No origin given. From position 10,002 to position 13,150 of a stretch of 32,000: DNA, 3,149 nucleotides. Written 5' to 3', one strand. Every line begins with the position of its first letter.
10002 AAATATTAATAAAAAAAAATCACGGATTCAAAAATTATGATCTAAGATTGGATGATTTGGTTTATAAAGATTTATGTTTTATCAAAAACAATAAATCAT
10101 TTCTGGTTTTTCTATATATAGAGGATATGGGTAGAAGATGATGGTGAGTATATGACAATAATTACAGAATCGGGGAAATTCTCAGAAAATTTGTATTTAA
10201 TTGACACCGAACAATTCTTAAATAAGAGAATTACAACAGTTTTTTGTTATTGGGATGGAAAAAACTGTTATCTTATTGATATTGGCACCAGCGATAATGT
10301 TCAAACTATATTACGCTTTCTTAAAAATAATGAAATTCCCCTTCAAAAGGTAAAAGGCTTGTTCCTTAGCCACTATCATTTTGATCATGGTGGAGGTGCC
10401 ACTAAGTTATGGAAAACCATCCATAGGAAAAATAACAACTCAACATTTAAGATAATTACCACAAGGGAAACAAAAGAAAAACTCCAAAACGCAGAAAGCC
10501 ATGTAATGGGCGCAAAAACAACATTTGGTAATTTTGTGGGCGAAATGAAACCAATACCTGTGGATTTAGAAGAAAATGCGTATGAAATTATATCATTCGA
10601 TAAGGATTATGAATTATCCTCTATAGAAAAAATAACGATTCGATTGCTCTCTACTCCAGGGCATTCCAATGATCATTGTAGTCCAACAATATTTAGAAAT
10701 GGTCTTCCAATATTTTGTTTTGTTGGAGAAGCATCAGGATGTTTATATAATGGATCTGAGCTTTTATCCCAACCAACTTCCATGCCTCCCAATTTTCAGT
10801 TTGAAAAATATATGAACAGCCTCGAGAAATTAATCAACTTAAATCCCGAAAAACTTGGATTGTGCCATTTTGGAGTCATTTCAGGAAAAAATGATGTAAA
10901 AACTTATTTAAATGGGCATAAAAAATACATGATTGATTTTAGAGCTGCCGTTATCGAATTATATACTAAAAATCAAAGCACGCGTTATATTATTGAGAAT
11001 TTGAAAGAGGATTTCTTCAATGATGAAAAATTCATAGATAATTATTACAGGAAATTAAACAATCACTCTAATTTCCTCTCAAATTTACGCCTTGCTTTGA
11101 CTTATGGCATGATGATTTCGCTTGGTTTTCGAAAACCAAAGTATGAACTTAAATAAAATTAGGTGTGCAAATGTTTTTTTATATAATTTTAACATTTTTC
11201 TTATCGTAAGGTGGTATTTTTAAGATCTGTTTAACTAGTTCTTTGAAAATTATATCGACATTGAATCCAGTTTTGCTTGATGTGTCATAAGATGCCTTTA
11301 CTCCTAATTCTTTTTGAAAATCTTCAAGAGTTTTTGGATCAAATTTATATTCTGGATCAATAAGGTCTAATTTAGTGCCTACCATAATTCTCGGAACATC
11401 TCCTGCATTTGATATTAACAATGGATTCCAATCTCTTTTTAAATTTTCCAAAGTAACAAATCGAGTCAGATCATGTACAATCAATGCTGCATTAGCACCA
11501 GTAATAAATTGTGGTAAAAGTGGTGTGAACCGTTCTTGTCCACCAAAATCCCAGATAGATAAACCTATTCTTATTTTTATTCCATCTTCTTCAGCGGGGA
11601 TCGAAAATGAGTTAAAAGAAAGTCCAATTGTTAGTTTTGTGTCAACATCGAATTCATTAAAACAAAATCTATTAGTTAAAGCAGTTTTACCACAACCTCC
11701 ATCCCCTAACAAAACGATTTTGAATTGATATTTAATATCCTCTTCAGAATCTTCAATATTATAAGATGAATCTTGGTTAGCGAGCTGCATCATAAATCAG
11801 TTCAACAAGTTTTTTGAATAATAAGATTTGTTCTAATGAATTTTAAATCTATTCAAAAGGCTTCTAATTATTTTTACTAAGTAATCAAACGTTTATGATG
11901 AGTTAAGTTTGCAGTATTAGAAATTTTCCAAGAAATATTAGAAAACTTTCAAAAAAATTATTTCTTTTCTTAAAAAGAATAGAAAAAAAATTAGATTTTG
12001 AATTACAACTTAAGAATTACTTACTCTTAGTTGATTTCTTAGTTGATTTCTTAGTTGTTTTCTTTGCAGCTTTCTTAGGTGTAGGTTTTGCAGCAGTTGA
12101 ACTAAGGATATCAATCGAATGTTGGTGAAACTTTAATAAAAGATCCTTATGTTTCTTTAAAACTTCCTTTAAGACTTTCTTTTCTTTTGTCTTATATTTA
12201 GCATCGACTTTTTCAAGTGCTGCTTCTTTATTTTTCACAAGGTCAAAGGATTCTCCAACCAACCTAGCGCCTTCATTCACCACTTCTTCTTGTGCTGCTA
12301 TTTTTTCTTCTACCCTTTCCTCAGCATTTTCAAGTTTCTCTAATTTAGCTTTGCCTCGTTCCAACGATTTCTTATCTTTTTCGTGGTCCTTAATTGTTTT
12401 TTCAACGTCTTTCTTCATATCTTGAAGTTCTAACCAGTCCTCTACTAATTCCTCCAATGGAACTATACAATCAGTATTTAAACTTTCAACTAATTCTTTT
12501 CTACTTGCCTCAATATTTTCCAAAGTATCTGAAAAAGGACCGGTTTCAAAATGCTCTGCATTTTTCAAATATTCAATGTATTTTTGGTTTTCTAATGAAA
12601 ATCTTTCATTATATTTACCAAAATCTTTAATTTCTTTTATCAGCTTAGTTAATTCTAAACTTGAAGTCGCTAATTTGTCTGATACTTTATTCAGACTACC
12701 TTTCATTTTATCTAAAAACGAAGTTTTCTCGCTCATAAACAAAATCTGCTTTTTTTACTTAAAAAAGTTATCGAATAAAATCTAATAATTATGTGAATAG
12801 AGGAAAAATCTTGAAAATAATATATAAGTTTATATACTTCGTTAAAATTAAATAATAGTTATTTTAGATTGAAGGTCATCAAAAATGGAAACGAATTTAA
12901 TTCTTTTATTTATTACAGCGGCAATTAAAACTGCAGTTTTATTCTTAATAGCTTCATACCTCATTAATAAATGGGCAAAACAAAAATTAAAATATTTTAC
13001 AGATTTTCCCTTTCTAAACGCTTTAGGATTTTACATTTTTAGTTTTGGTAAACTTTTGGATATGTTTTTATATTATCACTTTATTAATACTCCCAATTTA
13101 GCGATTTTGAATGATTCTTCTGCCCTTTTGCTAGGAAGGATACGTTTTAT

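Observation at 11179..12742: Rab/Ras-like small GTPase next to a BAR-domain-like coiled-coil protein with a polybasic tail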

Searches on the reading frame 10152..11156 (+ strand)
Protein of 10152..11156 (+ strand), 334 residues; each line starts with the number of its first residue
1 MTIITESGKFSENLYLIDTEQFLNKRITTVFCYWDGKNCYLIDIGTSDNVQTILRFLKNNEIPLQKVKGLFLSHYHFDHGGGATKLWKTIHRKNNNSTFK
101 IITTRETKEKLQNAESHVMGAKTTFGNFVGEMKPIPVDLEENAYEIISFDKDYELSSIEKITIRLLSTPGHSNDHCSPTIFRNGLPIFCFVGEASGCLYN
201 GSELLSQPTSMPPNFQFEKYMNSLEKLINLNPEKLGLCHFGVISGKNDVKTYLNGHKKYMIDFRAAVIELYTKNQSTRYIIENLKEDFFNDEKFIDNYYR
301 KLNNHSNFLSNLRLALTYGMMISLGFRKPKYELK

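Call 3: search_protein_families(library=pfam, proteins=[window:10152-11156:+], max_evalue=0.1)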
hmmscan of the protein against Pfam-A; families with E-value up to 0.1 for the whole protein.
window:10152-11156:+ (334 aa): 2 families
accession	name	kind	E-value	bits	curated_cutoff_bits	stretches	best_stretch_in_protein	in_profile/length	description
PF00753.33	Lactamase_B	-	1.6e-13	51.5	22.7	1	27-239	5-196/196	Metallo-beta-lactamase superfamily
PF12706.13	Lactamase_B_2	-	0.0024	18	27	1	54-114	16-73/200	Beta-lactamase superfamily domain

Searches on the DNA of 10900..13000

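Call 79: search_rna_families(source=window, start=10900, end=13000, threshold=evalue, max_evalue=1)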
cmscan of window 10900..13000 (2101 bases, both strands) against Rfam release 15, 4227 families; matches with E-value up to 1: 0.
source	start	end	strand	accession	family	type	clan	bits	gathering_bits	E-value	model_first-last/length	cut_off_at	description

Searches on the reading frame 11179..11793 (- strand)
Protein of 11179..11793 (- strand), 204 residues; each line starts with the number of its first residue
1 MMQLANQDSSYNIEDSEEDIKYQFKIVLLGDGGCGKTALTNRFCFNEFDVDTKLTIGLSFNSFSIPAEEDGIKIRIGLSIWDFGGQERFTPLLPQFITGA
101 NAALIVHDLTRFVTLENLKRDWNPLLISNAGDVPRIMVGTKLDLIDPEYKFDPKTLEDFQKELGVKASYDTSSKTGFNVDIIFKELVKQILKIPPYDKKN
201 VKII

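Call 3: search_protein_families(library=pfam, proteins=[window:11179-11793:-], max_evalue=0.1)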
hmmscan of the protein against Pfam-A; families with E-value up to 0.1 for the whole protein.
window:11179-11793:- (204 aa): 8 families
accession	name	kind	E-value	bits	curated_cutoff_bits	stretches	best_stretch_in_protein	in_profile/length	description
PF00071.28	Ras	-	2.3e-31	109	21.6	1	25-191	1-161/162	Ras family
PF08477.19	Roc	-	8.7e-25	87.7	27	1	25-143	1-119/119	Ras of Complex, Roc, domain of DAPkinase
PF00025.27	Arf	-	1.2e-07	31.9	22.3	1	21-146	12-129/174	ADP-ribosylation factor family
PF03193.22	RsgA_GTPase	-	0.0065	16.7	30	0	9-44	93-127/174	RsgA GTPase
PF10662.15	PduV-EutP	-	0.014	15.6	21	0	25-44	3-22/143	Ethanolamine utilisation - propanediol utilisation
PF04670.18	Gtr1_RagA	-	0.014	15.3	22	1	25-90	1-62/232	Gtr1/RagA G protein conserved region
PF00503.26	G-alpha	-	0.015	14.9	48.8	1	6-43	4-41/333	G-protein alpha subunit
PF12775.13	AAA_7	-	0.024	14.6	25.8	1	20-63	30-72/181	P-loop containing dynein motor region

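Call 4: search_protein_families(library=ncbifam, proteins=[window:11179-11793:-], max_evalue=0.1)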
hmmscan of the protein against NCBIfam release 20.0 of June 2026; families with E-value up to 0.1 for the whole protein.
window:11179-11793:- (204 aa): 5 families
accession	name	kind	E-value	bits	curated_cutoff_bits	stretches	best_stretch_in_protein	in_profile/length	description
TIGR00231.1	small_GTP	domain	3.7e-23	82.1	42.5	1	22-186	2-162/164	GTP-binding protein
NF000908.1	PRK00089.1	equivalog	0.0084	15.4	237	1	126-195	106-172/291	GTPase Era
NF041815.1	Avs4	equivalog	0.018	12.2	1500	1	10-43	192-225/1579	AVAST type 4 anti-phage nuclease Avs4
TIGR02528.1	EutP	subfamily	0.026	14.8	138.35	0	25-62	2-37/142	EutP/PduV family microcompartment system protein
NF043038.1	ABCF_CplR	exception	0.046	12.4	780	1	12-57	301-349/544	ABC-F type ribosomal protection protein CplR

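Call 37: search_solved_structures(query=window:11179-11793:-, max_evalue=1e-10)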
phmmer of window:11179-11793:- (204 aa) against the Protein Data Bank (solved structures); distinct sequences matched with E-value up to 1e-10: 608 (the best 60 are shown).
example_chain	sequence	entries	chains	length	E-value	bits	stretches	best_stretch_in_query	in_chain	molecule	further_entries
9ayr_C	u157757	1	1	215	1.2e-25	93.4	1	23-191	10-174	GTP-binding protein YPT6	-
2e9s_A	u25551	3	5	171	5.1e-24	88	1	23-191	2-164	Ras-related protein Rab-6B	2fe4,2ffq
7ezb_A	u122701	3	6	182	6.9e-24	87.6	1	21-188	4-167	Thorarchaeota Rab | Chains: A,B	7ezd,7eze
5fbl_B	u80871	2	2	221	1.8e-23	86.2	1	17-194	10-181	Ras-related protein Rab-11A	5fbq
5jcz_A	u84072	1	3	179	2e-23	86.1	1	17-193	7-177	Ras-related protein Rab-11A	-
4lwz_A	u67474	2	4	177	2.1e-23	86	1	17-193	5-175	Ras-related protein Rab-11A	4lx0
7e8t_L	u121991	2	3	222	2.4e-23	85.8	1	14-193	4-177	GTP-binding protein YPT32/YPT11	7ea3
7u05_L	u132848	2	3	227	2.6e-23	85.7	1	14-193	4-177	GTP-binding protein YPT32/YPT11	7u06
4phf_A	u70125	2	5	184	3.5e-23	85.3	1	23-191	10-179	GTP-binding protein YPT7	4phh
3bfk_A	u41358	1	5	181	4.7e-23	84.9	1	21-193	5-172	Small GTPase Rab11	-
1ky2_A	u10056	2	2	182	4.8e-23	84.8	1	23-191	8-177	GTP-BINDING PROTEIN YPT7P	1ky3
1yzq_A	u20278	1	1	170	6e-23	84.5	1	23-186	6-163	small GTP binding protein RAB6 isoform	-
6ixv_E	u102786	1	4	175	6.6e-23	84.4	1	17-189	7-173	Ras-related protein Rab-11A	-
4c4p_A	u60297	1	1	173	7.6e-23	84.2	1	17-189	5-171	RAS-RELATED PROTEIN RAB-11A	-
3cpj_B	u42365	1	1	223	8.1e-23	84.1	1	14-191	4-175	GTP-binding protein YPT31/YPT8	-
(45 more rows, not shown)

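Call 57: find_homologous_proteins(query=window:11179-11793:-, max_evalue=1e-20)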
Query window:11179-11793:- (204 aa): 82 proteins with E <= 1e-20 among 239 candidates.
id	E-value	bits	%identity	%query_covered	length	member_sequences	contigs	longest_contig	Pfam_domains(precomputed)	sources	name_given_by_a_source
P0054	6.1e-132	455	100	100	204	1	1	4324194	PF00025.28,PF08477.20,PF00071.29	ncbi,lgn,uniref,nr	ncbi:Rab family GTPase [Promethearchaeum syntrophicum]|uniref:Rab family GTPase n=1 Tax=Promethearch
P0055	2.5e-120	417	91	100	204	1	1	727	PF00025.28,PF08477.20,PF00071.29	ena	-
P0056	2.3e-117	408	90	100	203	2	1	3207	PF00025.28,PF08477.20,PF00071.29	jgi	-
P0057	2.9e-116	404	88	100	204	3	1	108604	PF00025.28,PF08477.20,PF00071.29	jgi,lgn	jgi:small GTP-binding protein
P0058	1.2e-114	399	86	100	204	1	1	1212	PF00025.28,PF08477.20,PF00071.29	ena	-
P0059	1.7e-114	398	87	100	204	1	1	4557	PF00025.28,PF08477.20,PF00071.29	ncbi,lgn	-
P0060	8.9e-114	396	86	100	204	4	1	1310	PF00025.28,PF08477.20,PF00071.29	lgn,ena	-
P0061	8.9e-114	396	87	100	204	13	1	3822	PF00025.28,PF08477.20,PF00071.29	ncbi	-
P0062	1.2e-113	395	87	100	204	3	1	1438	PF00025.28,PF08477.20,PF00071.29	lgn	-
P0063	2.8e-113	394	85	100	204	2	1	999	PF00025.28,PF08477.20,PF00071.29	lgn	-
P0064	4.5e-112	390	86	100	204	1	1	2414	PF00025.28,PF08477.20,PF00071.29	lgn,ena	-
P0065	7.3e-112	390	86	100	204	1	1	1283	PF00025.28,PF08477.20,PF00071.29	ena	-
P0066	3.9e-111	387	85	100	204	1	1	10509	PF00025.28,PF08477.20,PF00071.29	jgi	-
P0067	4.8e-111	387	85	100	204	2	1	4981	PF00025.28,PF08477.20,PF00071.29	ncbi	-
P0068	6.0e-110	383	84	100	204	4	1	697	PF00025.28,PF08477.20,PF00071.29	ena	-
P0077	7.1e-73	262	60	96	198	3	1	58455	PF00025.28,PF08477.20,PF00071.29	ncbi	ncbi:MAG: Rab family GTPase [Promethearchaeota archaeon]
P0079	2.0e-71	258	60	94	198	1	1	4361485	PF00025.28,PF08477.20,PF04670.19,PF00071.29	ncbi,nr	ncbi:MAG: GTP-binding protein [Candidatus Lokiarchaeota archaeon]|nr:GTP-binding protein [Candidatus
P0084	1.6e-70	255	59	94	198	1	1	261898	PF00025.28,PF08477.20,PF04670.19,PF00071.29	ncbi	ncbi:Rab family GTPase [Candidatus Harpocratesius sp.]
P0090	2.5e-69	251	63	93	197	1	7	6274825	PF00025.28,PF08477.20,PF03193.23,PF00071.29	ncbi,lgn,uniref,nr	ncbi:hypothetical protein NEF87_003777 [Candidatus Lokiarchaeum ossiferum]|uniref:GTP-binding protei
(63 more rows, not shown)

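Call 58: find_encoding_contigs(protein=P0090, flank=5000, max_places=1)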
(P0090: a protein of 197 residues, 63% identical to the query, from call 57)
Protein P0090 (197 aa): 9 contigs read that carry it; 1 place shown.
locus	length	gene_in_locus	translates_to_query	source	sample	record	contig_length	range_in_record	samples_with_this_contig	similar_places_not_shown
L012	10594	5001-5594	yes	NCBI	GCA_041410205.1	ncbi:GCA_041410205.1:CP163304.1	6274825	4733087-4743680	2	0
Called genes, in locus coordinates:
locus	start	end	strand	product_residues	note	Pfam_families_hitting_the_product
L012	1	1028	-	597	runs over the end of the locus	-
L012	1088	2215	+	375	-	-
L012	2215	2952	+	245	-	PF00753:Lactamase_B, PF23023:Anti-Pycsar_Apyc1 (weak), PF19583:ODP, PF12706:Lactamase_B_2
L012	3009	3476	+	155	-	-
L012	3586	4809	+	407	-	PF16897:MMR_HSR1_Xtn, PF02824:TGS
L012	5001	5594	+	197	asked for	PF00025:Arf, PF03193:RsgA_GTPase (faint), PF00071:Ras, PF08477:Roc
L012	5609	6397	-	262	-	PF01978:TrmB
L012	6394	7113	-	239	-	-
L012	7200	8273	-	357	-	PF00348:polyprenyl_synt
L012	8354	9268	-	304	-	PF04055:Radical_SAM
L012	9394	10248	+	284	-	-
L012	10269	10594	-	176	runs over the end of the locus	-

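Call 59: find_encoding_contigs(protein=P0084, flank=5000, max_places=1)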
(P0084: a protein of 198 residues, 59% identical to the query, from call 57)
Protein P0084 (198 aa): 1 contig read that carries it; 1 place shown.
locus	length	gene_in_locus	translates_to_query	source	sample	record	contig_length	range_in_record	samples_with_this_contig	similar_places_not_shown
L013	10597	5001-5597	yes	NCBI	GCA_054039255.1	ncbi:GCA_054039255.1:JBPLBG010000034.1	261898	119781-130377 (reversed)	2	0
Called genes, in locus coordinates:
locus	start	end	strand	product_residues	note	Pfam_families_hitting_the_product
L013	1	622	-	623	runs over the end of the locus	PF00989:PAS, PF13426:PAS_9 (weak), PF02518:HATPase_c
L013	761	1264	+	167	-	-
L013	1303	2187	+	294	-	PF02811:PHP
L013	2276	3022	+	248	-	PF00753:Lactamase_B, PF19583:ODP, PF23023:Anti-Pycsar_Apyc1, PF12706:Lactamase_B_2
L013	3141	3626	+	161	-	-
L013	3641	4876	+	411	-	PF16897:MMR_HSR1_Xtn, PF02824:TGS (weak)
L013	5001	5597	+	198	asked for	PF00025:Arf, PF00071:Ras, PF04670:Gtr1_RagA (weak), PF08477:Roc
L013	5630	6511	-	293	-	PF01978:TrmB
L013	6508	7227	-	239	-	-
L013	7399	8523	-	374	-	PF00348:polyprenyl_synt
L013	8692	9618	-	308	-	PF04055:Radical_SAM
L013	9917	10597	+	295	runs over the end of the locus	-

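Call 60: find_encoding_contigs(protein=P0079, flank=5000, max_places=1)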
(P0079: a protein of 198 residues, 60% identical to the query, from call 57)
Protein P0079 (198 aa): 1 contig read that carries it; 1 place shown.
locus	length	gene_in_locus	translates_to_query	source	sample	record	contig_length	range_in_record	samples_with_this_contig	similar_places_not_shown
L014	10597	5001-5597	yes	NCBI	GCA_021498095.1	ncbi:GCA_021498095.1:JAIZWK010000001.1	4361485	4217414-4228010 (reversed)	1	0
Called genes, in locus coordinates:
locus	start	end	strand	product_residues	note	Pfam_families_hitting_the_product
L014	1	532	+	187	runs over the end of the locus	PF02811:PHP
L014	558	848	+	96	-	-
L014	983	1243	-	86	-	-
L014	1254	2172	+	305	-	PF02811:PHP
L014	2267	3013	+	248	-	PF00753:Lactamase_B, PF19583:ODP, PF23023:Anti-Pycsar_Apyc1, PF12706:Lactamase_B_2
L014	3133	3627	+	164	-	-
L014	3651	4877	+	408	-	PF16897:MMR_HSR1_Xtn, PF02824:TGS (weak)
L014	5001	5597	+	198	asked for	PF00025:Arf, PF00071:Ras, PF04670:Gtr1_RagA (faint), PF08477:Roc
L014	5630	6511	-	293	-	PF01978:TrmB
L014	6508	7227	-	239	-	-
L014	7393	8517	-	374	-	PF00348:polyprenyl_synt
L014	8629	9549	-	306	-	PF04055:Radical_SAM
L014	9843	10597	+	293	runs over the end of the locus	-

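Call 61: find_encoding_contigs(protein=P0077, flank=5000, max_places=1)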
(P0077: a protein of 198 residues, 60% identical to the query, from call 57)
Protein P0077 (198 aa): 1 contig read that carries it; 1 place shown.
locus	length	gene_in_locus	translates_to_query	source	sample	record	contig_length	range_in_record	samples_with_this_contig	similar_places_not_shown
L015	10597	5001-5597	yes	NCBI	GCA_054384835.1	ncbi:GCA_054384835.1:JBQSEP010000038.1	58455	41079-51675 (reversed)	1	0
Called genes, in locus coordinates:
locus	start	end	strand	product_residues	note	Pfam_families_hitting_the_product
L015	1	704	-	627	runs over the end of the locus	-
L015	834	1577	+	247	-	PF00753:Lactamase_B, PF19583:ODP, PF23023:Anti-Pycsar_Apyc1, PF12706:Lactamase_B_2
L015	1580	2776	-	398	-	PF25013:LRR_Zer-1 (faint), PF25019:LRR_R13L1-DRL21 (faint), PF24758:LRR_At5g56370 (faint), PF23598:LRR_14, PF23598:LRR_14 (weak), PF13855:LRR_8, PF23598:LRR_14 (weak), PF12799:LRR_4, +1 more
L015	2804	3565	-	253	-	-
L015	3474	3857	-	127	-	-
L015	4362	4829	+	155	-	-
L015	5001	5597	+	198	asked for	PF00025:Arf, PF00071:Ras, PF08477:Roc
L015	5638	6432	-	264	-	PF01978:TrmB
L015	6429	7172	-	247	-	-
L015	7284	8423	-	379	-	PF00348:polyprenyl_synt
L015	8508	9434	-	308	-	PF04055:Radical_SAM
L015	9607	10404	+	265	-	-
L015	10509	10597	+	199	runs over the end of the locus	PF12686:DUF3800 (weak)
